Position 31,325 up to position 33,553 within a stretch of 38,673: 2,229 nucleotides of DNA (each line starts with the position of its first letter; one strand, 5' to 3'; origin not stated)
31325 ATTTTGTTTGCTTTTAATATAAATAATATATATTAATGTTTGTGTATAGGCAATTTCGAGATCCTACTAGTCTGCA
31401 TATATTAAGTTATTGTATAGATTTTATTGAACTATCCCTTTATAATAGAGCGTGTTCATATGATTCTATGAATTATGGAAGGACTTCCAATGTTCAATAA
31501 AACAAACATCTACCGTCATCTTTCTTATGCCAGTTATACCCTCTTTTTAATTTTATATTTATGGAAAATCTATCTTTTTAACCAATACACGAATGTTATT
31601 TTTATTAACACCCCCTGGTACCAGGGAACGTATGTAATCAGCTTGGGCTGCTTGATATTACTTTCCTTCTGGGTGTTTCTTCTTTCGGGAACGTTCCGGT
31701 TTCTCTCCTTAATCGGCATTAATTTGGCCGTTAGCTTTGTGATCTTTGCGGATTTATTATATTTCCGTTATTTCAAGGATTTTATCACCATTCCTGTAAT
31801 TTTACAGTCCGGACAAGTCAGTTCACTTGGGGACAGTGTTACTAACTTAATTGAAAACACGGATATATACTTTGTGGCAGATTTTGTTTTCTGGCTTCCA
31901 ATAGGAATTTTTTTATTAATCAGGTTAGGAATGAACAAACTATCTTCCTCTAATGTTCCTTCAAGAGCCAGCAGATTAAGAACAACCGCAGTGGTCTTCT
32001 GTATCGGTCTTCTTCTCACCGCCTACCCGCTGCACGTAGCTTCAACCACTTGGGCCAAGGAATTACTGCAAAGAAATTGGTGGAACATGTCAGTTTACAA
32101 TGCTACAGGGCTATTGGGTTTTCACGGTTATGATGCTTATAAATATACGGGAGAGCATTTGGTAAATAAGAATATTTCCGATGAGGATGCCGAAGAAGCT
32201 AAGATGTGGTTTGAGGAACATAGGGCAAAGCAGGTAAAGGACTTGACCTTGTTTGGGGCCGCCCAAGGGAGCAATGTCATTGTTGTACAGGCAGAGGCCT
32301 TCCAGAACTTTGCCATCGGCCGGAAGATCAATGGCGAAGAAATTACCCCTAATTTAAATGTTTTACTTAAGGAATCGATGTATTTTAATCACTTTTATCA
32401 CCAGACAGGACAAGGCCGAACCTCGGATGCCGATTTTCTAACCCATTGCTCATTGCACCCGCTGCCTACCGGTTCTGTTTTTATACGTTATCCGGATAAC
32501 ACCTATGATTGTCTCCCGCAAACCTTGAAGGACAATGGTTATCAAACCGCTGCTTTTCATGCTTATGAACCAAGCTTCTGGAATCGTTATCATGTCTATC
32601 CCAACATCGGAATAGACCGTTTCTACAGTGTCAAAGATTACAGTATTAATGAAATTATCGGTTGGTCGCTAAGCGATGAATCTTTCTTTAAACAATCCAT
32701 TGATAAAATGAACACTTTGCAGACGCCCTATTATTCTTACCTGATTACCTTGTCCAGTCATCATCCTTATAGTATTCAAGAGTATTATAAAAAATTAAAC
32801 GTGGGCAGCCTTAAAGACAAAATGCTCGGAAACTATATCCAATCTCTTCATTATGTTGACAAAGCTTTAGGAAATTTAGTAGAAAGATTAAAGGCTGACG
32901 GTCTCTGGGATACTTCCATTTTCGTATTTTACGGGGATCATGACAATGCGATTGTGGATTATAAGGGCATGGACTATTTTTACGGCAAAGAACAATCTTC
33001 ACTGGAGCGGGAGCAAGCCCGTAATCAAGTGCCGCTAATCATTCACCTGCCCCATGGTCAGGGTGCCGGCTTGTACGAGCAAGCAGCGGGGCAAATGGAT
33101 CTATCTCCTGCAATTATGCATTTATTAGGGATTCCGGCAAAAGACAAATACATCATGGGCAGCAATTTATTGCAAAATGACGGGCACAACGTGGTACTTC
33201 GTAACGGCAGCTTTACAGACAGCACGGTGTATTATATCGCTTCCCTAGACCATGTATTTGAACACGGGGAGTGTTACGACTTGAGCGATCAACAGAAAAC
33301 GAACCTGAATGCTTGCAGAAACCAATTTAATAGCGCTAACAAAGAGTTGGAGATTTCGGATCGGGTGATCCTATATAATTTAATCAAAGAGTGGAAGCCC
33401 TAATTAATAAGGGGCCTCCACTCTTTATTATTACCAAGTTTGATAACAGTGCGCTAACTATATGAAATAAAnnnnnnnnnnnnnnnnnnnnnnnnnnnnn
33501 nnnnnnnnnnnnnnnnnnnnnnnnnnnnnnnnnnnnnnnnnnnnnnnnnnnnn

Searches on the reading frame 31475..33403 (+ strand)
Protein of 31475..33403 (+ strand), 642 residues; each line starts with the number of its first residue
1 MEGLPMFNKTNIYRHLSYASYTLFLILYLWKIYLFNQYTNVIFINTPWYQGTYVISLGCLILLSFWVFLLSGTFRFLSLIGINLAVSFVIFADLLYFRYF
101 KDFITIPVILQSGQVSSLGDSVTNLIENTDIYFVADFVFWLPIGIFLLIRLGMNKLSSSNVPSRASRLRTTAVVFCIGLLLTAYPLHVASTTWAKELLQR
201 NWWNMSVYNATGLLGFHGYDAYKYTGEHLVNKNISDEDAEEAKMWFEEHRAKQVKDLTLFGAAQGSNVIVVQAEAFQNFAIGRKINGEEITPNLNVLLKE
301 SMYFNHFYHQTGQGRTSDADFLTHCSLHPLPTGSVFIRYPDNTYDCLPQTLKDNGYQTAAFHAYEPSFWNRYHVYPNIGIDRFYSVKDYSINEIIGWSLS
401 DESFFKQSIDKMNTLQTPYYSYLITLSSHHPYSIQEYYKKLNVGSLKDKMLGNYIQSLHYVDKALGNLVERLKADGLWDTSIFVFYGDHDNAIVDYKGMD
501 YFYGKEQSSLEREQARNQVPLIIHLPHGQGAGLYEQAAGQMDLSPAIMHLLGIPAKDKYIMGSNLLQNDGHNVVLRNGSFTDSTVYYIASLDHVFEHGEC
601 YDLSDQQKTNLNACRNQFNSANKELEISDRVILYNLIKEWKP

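Call 94: search_protein_families(library=pfam, proteins=[window:31475-33403:+], max_evalue=0.00001)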
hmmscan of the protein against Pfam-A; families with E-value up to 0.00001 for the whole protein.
window:31475-33403:+ (642 aa): 1 family
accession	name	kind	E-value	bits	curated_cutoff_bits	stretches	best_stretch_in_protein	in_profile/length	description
PF00884.28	Sulfatase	-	6.8e-45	154.1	25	1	266-553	1-301/301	Sulfatase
